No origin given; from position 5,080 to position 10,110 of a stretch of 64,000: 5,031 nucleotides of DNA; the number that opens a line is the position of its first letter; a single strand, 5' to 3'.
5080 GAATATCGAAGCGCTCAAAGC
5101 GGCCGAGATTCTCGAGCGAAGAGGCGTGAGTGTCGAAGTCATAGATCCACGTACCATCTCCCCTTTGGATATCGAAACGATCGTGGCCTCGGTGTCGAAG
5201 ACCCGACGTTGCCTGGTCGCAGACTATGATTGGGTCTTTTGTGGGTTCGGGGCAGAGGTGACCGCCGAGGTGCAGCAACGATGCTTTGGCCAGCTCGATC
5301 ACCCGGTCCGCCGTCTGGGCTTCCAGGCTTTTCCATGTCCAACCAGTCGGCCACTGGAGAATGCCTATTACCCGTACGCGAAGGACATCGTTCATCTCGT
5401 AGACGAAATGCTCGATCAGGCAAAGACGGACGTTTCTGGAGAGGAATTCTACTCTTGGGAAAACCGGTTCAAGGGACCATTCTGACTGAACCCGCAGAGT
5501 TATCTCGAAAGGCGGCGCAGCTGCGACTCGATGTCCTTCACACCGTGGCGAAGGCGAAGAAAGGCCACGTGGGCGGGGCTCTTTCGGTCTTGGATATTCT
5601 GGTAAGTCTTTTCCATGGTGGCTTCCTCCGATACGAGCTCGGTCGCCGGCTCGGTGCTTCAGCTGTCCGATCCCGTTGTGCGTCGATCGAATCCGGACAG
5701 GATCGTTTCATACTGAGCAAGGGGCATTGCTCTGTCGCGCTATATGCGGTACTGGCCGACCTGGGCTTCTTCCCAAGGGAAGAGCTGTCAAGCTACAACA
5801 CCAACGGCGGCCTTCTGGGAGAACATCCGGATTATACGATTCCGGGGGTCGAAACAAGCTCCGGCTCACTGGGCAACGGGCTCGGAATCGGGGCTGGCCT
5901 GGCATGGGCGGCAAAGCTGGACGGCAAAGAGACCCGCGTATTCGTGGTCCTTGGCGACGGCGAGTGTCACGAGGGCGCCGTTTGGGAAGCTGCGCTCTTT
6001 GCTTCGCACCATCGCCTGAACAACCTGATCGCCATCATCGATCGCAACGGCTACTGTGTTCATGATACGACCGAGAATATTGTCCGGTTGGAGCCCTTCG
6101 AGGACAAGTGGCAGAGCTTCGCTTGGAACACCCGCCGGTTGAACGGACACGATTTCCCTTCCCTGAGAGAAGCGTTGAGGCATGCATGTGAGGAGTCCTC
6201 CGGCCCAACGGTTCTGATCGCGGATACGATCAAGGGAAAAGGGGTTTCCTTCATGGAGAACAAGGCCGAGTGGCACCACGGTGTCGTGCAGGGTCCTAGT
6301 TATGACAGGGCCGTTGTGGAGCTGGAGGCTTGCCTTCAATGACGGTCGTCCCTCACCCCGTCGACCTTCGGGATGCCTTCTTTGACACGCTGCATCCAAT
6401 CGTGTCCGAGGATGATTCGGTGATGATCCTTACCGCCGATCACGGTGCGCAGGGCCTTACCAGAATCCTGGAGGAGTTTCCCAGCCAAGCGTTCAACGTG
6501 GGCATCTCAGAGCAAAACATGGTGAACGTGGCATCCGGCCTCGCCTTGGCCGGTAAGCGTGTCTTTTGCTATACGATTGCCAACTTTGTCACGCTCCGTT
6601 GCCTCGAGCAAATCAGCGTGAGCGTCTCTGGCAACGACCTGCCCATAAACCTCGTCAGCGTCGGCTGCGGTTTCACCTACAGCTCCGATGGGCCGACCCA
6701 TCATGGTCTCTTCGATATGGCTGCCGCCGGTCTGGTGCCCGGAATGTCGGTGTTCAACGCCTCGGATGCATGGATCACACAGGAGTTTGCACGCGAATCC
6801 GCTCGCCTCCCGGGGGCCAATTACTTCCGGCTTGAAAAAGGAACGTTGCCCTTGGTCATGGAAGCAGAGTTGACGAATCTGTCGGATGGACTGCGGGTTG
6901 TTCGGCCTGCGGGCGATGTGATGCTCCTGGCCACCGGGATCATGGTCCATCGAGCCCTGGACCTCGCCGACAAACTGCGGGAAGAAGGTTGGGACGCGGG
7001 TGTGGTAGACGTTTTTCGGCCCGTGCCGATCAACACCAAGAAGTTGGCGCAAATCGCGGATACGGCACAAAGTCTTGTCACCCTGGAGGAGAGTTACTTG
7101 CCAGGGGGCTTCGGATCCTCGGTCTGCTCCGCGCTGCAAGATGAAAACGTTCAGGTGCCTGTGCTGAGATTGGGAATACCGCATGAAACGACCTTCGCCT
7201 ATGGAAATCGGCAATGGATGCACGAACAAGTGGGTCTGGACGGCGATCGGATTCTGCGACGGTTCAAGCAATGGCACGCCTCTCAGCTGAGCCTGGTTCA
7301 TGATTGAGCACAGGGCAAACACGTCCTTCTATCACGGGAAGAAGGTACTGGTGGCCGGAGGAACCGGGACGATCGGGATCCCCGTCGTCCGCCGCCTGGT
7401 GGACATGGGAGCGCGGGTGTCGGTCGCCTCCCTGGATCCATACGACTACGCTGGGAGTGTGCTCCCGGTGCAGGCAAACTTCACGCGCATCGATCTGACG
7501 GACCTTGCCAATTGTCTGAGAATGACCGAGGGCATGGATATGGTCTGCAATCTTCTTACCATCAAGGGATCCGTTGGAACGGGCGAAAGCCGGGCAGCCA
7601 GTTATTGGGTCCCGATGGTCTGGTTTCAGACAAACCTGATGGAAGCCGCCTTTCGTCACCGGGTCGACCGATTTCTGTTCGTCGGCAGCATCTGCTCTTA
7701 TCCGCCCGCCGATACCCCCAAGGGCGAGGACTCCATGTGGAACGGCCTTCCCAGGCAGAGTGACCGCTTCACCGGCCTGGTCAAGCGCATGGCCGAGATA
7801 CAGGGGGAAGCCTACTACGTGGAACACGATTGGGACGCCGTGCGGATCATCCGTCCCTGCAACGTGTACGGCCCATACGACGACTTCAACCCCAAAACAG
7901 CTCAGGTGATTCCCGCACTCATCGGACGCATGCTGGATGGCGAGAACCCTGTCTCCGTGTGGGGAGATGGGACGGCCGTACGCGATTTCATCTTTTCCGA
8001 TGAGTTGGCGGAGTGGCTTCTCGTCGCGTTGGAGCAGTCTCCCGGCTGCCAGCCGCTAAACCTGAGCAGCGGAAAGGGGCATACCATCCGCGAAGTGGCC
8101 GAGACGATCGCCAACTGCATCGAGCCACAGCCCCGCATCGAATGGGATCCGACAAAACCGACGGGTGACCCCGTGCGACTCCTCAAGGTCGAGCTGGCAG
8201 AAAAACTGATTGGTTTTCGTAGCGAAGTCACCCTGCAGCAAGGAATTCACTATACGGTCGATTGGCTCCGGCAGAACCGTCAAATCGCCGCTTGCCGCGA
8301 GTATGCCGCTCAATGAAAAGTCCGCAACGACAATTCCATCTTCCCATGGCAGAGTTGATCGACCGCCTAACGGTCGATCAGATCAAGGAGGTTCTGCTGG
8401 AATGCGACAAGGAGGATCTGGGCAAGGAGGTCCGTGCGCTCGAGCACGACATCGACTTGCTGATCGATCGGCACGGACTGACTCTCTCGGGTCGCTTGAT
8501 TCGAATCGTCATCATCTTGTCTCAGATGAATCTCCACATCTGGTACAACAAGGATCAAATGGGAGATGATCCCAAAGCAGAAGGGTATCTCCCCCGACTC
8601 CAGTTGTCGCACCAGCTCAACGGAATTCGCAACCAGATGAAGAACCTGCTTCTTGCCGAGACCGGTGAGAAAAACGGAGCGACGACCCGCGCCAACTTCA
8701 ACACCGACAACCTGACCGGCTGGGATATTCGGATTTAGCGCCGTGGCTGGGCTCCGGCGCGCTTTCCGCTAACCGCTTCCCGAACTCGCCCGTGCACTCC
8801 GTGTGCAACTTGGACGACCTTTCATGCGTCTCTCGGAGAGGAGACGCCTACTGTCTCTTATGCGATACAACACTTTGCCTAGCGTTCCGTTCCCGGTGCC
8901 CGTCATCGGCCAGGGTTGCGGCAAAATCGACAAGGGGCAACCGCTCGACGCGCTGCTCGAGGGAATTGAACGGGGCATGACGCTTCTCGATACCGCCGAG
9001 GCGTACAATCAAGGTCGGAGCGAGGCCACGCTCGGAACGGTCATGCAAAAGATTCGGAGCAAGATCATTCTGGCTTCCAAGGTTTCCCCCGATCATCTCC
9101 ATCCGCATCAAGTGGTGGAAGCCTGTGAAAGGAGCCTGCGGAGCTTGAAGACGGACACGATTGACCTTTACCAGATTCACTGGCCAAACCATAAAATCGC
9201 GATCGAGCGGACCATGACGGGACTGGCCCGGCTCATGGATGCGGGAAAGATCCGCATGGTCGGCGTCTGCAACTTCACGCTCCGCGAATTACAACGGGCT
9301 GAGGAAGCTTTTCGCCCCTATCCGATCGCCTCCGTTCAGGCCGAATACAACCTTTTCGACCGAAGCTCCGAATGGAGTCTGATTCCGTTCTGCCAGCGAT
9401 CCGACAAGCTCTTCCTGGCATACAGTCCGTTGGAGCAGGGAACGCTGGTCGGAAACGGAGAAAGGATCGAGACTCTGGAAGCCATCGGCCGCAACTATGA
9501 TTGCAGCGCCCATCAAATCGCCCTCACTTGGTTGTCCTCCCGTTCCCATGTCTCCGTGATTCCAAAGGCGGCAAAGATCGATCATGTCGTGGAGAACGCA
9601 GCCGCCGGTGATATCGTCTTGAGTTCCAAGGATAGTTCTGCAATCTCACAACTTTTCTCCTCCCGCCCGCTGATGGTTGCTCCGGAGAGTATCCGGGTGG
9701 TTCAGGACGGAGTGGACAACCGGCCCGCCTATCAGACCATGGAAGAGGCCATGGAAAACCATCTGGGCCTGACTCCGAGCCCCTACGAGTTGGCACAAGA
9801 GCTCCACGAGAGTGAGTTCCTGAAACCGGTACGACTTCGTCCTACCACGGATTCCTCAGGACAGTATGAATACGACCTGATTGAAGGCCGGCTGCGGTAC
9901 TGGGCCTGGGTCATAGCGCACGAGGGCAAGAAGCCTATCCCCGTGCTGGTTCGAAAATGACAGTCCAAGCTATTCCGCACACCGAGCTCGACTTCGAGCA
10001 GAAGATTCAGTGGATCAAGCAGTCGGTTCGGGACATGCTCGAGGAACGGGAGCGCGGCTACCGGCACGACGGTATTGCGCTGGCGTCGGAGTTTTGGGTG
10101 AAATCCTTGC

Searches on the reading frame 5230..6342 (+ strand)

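Call 13: search_protein_families(library=pfam, proteins=[window:5230-6342:+], max_evalue=0.01)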
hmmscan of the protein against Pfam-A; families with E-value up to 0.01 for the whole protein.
window:5230-6342:+ (370 aa): 4 families
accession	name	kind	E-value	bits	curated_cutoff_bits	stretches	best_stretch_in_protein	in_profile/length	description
PF00456.26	Transketolase_N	-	1.2e-32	113.6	22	1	95-350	6-260/334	Transketolase, thiamine diphosphate binding domain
PF00676.26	E1_dh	-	5.7e-10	39.1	22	1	207-328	96-219/300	Dehydrogenase E1 component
PF13292.11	DXP_synthase_N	-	2.1e-08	34.2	21.2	1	211-279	110-177/274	1-deoxy-D-xylulose-5-phosphate synthase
PF09364.15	XFP_N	-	2.7e-05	23.6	23.7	1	193-316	122-244/364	XFP N-terminal domain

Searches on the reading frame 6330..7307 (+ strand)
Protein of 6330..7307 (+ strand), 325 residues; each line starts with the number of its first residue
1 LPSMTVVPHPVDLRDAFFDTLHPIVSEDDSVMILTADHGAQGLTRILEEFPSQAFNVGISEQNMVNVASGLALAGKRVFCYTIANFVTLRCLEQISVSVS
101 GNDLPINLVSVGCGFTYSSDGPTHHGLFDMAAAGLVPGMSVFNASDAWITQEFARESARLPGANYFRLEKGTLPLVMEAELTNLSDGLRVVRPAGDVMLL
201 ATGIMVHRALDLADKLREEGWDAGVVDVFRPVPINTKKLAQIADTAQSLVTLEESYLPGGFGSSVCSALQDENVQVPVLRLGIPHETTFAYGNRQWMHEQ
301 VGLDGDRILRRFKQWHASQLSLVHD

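Call 13: search_protein_families(library=pfam, proteins=[window:6330-7307:+], max_evalue=0.01)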
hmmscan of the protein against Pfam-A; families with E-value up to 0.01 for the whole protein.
window:6330-7307:+ (325 aa): 4 families
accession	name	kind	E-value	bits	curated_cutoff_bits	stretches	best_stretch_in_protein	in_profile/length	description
PF02779.29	Transket_pyr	-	3.9e-26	92.2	27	1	10-174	2-173/174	Transketolase, pyrimidine binding domain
PF02780.25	Transketolase_C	-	1.5e-23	83.5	25.9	1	189-308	4-124/124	Transketolase, C-terminal domain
PF17147.9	PFOR_II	-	3.1e-06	27.9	27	1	196-275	2-84/102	Pyruvate:ferredoxin oxidoreductase core domain II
PF22613.1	Transketolase_C_1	-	0.0085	16.7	27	0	195-226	12-43/113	Transketolase-like TK C-terminal domain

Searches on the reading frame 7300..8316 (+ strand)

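Call 13: search_protein_families(library=pfam, proteins=[window:7300-8316:+], max_evalue=0.01)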
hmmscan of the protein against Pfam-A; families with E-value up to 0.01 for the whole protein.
window:7300-8316:+ (338 aa): 4 families
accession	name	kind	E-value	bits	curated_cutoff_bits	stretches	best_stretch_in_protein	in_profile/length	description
PF01370.27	Epimerase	-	3.1e-39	135.3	20.9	1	16-246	1-227/240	NAD dependent epimerase/dehydratase family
PF16363.11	GDP_Man_Dehyd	-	2.2e-11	44.2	27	1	17-316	1-329/332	GDP-mannose 4,6 dehydratase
PF13460.12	NAD_binding_10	-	7e-07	29.7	27.2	1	20-143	1-113/184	NAD(P)H-binding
PF01073.25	3Beta_HSD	-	2.2e-05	24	22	1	17-242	1-227/280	3-beta hydroxysteroid dehydrogenase/isomerase family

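Call 52: search_protein_families(library=ncbifam, proteins=[window:7300-8316:+], max_evalue=0.00001)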
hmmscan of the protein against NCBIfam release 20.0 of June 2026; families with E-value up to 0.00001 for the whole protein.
window:7300-8316:+ (338 aa): 13 families
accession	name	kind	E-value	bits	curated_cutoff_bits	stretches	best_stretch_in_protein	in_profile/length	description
NF047922.1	GDPFucSynFcl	equivalog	6.9e-42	144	500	1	13-327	2-305/308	GDP-L-fucose synthase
TIGR01181.1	dTDP_gluc_dehyt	equivalog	5.3e-21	75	365.1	1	15-328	1-316/321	dTDP-glucose 4,6-dehydratase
TIGR01179.1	galE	equivalog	2.8e-17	62.6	262.3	1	15-328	1-330/332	UDP-glucose 4-epimerase GalE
TIGR04180.1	EDH_00030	hypoth_equivalog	6.8e-12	45.1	475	1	16-286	1-268/297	NAD-dependent 4,6-dehydratase LegB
NF007490.0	PRK10084.1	subfamily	7.6e-09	35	649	0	187-329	195-340/361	dTDP-glucose 4,6-dehydratase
NF007582.0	PRK10217.1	equivalog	1.3e-08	34.4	698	0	185-275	186-271/355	dTDP-glucose 4,6-dehydratase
TIGR02197.1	heptose_epim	equivalog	7.5e-08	31.9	274.6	1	16-282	1-268/316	ADP-glyceromanno-heptose 6-epimerase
TIGR03466.1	HpnA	hypoth_equivalog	2.1e-07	30.2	367.65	0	15-204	2-185/327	hopanoid-associated sugar epimerase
NF008360.0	PRK11150.1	equivalog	4.3e-07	29.4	452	0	184-272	165-252/310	ADP-glyceromanno-heptose 6-epimerase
NF007956.0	PRK10675.1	subfamily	4.4e-07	29.3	394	1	15-327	2-333/338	UDP-glucose 4-epimerase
NF042422.1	oxyalk_red_OleD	equivalog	1.6e-06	27.7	580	1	15-266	2-242/329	2-alkyl-3-oxoalkanoate reductase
TIGR02622.1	CDP_4_6_dhtase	equivalog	4.2e-06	26.1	278.45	0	10-51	1-42/352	CDP-glucose 4,6-dehydratase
NF005095.0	PRK06523.1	subfamily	9.5e-06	25.3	231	0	11-95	8-95/261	oxidoreductase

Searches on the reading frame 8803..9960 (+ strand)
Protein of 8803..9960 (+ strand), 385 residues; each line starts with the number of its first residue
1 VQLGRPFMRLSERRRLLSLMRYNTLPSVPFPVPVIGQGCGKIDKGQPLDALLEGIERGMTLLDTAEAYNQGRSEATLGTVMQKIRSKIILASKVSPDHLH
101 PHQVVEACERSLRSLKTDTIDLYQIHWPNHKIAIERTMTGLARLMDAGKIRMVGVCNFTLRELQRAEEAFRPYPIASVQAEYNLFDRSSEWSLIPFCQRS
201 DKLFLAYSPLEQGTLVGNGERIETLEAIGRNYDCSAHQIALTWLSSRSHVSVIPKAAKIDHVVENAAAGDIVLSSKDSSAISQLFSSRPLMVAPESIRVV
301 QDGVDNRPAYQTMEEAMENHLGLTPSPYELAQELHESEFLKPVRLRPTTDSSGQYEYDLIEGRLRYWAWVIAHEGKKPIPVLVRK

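Call 11: search_protein_families(library=pfam, proteins=[window:8803-9960:+], max_evalue=0.001)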
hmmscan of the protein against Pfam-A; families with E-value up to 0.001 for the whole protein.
window:8803-9960:+ (385 aa): 1 family
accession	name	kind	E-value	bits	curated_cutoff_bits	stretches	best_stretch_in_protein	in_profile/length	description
PF00248.27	Aldo_ket_red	-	8.5e-53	179.7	24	1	38-283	12-288/291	Aldo/keto reductase family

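Call 52: search_protein_families(library=ncbifam, proteins=[window:8803-9960:+], max_evalue=0.00001)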
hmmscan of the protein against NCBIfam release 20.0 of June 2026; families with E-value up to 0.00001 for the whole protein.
window:8803-9960:+ (385 aa): 7 families
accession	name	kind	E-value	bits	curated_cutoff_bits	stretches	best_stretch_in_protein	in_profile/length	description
NF049922.1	MethglyxlRedYdjG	equivalog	7.6e-32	110.6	550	1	99-218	109-228/326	NADH-dependent methylglyoxal reductase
NF008377.0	PRK11172.1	equivalog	2.1e-29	102.6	327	1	32-295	3-260/267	2,5-didehydrogluconate reductase DkgB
NF008598.0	PRK11565.1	equivalog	1.6e-21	76.6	425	1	32-296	15-272/275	2,5-didehydrogluconate reductase DkgA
NF007695.0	PRK10376.1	subfamily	2.4e-19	69.5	280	1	43-283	38-285/290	oxidoreductase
NF007912.0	PRK10625.1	equivalog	4.6e-18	65.7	415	2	53-131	38-137/346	NADP(H)-dependent aldo-keto reductase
TIGR01293.1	Kv_beta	subfamily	2.3e-10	40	365.4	1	51-190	37-190/319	voltage-dependent potassium channel subunit beta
NF007388.0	PRK09912.1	subfamily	7e-08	31.7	448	1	106-218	118-233/346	L-glyceraldehyde 3-phosphate reductase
